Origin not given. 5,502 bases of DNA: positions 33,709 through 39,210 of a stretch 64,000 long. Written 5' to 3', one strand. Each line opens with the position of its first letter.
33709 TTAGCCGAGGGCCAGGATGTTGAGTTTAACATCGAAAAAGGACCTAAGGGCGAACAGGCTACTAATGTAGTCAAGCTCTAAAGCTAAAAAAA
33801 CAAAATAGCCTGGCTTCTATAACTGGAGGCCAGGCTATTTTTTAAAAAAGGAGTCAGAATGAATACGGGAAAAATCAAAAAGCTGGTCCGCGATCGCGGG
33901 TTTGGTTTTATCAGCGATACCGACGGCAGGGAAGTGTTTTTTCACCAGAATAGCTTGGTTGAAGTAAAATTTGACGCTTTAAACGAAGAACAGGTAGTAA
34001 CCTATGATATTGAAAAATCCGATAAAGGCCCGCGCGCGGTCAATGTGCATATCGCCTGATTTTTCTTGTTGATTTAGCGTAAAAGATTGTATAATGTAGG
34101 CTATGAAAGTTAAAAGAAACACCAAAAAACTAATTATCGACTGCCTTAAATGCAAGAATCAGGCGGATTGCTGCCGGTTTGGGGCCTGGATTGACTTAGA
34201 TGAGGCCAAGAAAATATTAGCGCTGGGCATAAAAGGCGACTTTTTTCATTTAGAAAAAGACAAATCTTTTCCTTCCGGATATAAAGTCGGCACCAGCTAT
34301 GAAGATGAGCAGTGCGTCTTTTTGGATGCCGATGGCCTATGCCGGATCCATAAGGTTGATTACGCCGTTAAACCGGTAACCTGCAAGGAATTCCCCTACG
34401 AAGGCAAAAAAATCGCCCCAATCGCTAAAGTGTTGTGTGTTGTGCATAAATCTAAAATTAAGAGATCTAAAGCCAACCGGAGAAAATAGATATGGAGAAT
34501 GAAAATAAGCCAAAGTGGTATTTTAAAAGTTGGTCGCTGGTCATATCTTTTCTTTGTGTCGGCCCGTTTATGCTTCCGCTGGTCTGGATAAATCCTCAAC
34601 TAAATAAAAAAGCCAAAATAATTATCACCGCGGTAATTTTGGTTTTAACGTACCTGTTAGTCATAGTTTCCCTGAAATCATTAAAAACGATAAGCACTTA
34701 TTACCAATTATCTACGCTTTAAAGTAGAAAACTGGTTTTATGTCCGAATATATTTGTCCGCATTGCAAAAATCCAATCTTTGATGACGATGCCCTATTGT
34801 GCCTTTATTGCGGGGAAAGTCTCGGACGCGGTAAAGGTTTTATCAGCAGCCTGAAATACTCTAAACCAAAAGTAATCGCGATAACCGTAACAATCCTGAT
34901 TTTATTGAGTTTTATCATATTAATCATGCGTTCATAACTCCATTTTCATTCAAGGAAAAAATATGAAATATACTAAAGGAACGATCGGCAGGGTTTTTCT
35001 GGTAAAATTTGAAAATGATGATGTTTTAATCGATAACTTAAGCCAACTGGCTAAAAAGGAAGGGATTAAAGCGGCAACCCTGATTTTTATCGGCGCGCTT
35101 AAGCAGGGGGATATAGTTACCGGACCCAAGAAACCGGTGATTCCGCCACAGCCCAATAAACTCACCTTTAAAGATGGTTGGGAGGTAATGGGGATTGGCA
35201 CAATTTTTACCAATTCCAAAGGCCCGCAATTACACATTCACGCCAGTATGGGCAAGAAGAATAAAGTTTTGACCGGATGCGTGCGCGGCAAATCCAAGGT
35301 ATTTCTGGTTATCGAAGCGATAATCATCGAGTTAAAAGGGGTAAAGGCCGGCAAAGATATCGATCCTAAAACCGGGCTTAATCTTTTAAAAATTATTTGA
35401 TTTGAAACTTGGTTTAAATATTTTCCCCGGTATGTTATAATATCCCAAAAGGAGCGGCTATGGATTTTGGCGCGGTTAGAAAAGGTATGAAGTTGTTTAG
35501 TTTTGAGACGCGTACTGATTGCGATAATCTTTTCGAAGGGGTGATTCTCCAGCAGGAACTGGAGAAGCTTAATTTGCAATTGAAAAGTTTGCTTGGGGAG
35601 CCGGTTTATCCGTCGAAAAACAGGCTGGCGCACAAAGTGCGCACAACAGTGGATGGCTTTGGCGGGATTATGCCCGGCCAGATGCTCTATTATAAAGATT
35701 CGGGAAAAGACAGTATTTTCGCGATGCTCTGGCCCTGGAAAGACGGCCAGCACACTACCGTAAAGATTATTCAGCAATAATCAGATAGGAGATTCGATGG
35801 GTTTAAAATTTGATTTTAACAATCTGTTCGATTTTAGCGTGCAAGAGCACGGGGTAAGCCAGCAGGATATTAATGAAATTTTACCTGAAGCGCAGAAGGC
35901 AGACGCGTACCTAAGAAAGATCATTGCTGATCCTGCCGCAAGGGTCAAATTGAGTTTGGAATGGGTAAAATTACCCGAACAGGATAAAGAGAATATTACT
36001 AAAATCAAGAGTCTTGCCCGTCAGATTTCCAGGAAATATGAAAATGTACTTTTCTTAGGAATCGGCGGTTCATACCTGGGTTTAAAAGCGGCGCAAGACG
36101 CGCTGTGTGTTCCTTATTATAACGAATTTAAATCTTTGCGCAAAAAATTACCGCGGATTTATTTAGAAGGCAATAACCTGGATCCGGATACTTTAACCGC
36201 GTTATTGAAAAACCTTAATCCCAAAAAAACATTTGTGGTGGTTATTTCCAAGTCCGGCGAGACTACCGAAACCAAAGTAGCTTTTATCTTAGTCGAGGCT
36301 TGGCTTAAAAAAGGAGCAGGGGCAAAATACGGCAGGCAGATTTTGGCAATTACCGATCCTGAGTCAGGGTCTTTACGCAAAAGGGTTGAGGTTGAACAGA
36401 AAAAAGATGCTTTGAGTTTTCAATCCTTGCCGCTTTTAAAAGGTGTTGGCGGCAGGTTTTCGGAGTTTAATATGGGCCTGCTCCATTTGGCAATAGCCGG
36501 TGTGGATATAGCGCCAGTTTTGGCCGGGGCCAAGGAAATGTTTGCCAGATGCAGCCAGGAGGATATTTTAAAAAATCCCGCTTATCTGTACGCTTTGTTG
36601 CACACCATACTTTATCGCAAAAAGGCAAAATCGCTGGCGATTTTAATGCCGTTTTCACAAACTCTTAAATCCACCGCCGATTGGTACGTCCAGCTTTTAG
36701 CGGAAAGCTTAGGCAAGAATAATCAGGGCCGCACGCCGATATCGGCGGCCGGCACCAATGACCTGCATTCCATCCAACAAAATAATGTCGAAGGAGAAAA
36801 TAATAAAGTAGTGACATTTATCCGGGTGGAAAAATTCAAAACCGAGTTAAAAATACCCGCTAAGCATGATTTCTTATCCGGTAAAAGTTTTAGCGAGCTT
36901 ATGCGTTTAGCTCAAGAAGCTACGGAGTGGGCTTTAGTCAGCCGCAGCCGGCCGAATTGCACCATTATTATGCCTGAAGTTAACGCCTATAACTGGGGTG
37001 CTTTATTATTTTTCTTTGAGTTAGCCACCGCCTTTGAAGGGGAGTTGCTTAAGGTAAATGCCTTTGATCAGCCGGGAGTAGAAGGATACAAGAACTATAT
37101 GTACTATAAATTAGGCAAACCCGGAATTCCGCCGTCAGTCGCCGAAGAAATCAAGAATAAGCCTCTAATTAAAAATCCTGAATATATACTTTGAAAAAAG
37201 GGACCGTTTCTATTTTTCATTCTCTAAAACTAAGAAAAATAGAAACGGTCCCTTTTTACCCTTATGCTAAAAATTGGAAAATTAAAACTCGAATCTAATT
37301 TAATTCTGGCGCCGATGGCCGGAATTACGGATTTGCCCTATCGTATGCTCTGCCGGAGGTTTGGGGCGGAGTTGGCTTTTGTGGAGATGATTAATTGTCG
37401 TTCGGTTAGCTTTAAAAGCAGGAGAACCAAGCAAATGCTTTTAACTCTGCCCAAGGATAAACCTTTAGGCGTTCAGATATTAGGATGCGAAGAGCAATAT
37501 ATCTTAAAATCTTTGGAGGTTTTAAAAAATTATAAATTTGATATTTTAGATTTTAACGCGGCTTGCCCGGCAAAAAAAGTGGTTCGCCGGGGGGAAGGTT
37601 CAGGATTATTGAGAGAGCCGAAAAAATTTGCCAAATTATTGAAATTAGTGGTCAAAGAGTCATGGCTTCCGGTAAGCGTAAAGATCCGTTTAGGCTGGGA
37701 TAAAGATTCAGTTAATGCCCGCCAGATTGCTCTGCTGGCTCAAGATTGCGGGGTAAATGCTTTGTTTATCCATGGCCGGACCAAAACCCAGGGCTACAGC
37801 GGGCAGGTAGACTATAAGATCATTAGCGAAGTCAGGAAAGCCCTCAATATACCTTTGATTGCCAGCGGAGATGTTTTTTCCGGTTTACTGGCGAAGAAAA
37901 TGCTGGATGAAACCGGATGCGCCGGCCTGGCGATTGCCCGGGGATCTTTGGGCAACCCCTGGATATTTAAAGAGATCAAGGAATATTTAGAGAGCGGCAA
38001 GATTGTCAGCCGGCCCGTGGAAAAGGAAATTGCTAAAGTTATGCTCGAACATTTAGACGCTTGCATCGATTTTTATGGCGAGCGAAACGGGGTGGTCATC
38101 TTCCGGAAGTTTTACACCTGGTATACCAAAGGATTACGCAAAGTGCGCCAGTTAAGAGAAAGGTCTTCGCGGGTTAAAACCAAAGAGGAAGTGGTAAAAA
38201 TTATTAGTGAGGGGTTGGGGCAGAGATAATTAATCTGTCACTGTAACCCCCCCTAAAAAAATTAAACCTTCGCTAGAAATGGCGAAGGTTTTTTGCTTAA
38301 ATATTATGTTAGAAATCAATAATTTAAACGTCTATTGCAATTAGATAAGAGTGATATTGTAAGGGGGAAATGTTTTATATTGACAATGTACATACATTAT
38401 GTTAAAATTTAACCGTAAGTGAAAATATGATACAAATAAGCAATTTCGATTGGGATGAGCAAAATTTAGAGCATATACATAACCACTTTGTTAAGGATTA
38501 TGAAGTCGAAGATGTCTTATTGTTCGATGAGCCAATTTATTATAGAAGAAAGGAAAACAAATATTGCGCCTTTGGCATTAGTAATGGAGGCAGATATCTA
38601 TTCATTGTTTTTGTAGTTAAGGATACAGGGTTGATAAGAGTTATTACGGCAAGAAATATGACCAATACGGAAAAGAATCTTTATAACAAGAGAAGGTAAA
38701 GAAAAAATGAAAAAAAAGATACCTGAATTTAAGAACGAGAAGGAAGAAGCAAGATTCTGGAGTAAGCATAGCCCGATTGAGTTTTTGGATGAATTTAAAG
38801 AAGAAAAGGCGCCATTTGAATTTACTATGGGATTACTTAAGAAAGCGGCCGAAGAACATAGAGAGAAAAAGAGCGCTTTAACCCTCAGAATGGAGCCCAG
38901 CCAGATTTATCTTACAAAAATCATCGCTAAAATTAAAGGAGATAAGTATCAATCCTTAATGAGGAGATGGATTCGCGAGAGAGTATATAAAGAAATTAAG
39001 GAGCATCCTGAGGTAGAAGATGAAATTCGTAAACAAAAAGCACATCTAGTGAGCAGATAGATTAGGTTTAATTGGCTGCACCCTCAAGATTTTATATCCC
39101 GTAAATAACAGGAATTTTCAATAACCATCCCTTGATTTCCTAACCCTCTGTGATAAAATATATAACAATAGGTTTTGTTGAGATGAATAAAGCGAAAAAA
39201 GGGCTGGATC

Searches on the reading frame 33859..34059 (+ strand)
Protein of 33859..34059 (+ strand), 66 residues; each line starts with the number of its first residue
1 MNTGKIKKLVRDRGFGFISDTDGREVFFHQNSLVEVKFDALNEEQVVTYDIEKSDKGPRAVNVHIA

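Call 88: search_protein_families(library=pfam, proteins=[window:33859-34059:+])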
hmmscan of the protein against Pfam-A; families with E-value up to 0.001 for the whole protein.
window:33859-34059:+ (66 aa): 1 family
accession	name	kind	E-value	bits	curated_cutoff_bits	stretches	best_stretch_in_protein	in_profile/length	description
PF00313.28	CSD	-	3.8e-18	65.6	27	1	3-64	2-64/66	'Cold-shock' DNA-binding domain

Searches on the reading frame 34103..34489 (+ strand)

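Call 88: search_protein_families(library=pfam, proteins=[window:34103-34489:+])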
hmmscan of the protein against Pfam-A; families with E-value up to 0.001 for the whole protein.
window:34103-34489:+ (128 aa): 1 family
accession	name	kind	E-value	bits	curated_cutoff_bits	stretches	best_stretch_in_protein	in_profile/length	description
PF03692.20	CxxCxxCC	-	2.9e-06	28.3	23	1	14-104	2-76/85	Putative zinc- or iron-chelating domain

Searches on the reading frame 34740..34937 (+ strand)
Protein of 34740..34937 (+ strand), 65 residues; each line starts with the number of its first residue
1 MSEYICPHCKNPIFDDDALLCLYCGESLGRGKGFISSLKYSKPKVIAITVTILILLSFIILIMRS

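Call 88: search_protein_families(library=pfam, proteins=[window:34740-34937:+])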
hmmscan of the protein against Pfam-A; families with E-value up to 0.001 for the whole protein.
window:34740-34937:+ (65 aa): 1 family
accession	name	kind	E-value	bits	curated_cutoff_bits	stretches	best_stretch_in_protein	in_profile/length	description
PF13248.11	Zn_ribbon_3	-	1.8e-06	27.6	27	1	2-26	1-24/26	zinc-ribbon domain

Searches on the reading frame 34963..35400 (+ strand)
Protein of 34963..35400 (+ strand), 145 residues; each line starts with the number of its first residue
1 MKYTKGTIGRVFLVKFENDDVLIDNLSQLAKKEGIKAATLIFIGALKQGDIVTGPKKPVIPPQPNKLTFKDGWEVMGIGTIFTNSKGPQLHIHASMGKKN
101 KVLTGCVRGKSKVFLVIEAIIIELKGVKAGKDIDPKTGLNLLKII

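Call 88: search_protein_families(library=pfam, proteins=[window:34963-35400:+])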
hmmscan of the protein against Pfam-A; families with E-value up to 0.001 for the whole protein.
window:34963-35400:+ (145 aa): 1 family
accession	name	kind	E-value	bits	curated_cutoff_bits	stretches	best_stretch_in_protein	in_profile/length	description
PF03479.20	PCC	-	1.2e-19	71.2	25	1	10-125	1-116/117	Plants and Prokaryotes Conserved (PCC) domain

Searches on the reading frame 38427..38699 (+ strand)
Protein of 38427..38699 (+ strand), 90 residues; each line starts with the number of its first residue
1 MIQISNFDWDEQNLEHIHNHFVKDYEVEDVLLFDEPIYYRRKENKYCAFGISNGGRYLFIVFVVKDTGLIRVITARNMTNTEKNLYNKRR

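Call 88: search_protein_families(library=pfam, proteins=[window:38427-38699:+])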
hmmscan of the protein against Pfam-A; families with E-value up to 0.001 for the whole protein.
window:38427-38699:+ (90 aa): 1 family
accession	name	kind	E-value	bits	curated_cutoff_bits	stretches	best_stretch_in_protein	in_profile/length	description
PF04365.19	BrnT_toxin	-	3.8e-11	43.6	34.5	1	9-82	1-77/77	Ribonuclease toxin, BrnT, of type II toxin-antitoxin system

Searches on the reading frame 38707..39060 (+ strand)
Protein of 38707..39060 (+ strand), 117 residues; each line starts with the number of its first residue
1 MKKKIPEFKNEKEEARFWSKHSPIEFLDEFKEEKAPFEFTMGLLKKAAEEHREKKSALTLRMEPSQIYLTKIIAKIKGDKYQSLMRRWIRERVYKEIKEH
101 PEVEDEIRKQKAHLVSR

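Call 88: search_protein_families(library=pfam, proteins=[window:38707-39060:+])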
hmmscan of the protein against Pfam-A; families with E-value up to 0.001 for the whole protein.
window:38707-39060:+ (117 aa): 1 family
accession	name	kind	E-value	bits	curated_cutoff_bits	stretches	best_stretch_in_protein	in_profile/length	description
PF12441.14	CopG_antitoxin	-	9.3e-08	33.2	28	1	3-91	1-78/79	CopG antitoxin of type II toxin-antitoxin system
